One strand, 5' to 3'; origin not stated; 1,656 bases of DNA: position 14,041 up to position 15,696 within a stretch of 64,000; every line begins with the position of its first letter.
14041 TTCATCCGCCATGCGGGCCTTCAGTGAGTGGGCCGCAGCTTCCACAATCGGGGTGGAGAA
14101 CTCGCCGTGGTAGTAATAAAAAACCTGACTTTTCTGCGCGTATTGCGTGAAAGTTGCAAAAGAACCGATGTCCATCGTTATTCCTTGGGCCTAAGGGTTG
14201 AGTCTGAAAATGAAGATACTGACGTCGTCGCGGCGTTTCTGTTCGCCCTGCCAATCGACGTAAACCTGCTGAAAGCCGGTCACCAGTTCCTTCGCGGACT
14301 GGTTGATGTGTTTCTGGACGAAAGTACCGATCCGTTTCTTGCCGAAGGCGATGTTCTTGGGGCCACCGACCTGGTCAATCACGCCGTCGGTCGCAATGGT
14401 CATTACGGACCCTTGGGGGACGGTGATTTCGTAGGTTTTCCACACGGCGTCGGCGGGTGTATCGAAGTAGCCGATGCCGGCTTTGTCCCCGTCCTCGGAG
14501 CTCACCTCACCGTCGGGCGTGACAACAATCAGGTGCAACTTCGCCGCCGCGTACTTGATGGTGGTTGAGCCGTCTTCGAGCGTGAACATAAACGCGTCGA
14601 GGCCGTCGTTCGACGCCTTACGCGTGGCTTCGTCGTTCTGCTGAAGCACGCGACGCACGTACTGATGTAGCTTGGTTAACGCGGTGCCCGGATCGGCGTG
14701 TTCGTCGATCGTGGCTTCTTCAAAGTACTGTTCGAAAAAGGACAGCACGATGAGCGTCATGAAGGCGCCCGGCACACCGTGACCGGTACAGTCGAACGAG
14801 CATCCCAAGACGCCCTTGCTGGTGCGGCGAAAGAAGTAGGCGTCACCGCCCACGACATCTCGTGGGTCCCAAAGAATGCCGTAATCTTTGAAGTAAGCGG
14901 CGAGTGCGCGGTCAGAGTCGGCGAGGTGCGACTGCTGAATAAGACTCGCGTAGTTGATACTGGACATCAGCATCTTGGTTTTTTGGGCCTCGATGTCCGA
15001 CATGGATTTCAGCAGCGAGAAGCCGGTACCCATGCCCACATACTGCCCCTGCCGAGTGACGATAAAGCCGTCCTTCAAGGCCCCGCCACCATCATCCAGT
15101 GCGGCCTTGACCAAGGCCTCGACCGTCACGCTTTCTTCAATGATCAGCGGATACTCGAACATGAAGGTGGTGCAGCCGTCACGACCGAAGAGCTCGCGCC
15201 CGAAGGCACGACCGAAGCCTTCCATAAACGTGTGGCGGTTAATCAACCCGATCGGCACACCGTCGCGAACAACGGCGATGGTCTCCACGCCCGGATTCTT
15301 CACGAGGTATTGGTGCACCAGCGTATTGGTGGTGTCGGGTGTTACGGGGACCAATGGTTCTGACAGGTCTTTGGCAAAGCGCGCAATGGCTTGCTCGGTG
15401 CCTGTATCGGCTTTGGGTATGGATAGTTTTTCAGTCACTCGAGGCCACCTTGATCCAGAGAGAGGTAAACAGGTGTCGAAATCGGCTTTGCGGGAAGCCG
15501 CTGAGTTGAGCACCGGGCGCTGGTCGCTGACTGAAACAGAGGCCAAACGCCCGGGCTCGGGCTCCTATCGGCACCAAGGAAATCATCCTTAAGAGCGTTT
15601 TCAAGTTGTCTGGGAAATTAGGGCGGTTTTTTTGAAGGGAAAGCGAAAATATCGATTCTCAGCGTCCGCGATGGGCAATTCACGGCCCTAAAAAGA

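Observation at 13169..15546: SiaA/SiaB/SiaC-like partner-switching operon with a cytoplasmic CBS-like sensor and no diguanylate-cyclase output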

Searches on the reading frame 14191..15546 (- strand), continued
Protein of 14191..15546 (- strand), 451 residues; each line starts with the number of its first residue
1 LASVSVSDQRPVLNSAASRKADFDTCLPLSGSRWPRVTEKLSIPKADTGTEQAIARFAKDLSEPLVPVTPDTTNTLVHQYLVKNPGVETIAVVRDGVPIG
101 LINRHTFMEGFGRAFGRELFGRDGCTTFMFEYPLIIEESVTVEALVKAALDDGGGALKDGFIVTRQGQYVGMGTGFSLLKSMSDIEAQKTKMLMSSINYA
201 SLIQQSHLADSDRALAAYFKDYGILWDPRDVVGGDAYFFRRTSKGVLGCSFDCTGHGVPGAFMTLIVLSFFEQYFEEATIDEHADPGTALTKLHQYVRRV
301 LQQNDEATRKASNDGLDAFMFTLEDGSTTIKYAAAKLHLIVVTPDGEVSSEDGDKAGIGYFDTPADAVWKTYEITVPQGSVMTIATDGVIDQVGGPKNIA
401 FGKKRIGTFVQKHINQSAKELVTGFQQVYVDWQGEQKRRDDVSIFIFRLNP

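Call 59: find_encoding_contigs(protein=P0117, flank=6000, max_places=1)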
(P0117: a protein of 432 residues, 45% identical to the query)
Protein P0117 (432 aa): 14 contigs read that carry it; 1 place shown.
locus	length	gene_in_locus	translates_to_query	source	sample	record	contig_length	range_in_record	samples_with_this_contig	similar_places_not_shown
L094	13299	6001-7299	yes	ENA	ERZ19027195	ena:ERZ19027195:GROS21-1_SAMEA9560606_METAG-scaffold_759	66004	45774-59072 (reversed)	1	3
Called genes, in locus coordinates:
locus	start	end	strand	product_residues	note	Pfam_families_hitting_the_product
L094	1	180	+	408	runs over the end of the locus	PF10009:DUF2252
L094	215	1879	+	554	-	PF00916:Sulfate_transp, PF01740:STAS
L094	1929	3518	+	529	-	PF16655:PhoD_N, PF09423:PhoD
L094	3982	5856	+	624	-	PF00563:EAL, PF00990:GGDEF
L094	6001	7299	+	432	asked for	PF07228:SpoIIE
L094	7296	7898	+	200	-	PF19788:DUF6272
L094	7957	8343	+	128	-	PF09345:SiaC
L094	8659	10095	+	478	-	PF00672:HAMP, PF08447:PAS_3, PF00512:HisKA, PF02518:HATPase_c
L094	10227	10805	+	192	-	-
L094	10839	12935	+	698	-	PF00245:Alk_phosphatase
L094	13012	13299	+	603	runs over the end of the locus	PF00149:Metallophos, PF02872:5_nucleotid_C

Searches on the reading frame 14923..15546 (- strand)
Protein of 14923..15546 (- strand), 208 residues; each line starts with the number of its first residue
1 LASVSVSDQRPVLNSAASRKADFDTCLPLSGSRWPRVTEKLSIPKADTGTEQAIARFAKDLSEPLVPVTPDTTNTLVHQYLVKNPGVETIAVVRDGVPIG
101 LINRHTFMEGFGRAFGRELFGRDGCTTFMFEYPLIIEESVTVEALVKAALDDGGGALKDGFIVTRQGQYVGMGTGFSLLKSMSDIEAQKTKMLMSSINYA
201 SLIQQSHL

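Call 5: search_protein_families(library=pfam, proteins=[window:14923-15546:-], max_evalue=10)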
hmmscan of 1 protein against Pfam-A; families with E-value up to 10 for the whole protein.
seq(208 aa): 1 family
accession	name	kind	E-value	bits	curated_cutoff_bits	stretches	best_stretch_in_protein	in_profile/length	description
PF00571.33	CBS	-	0.00084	20.1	24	1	59-108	2-52/57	CBS domain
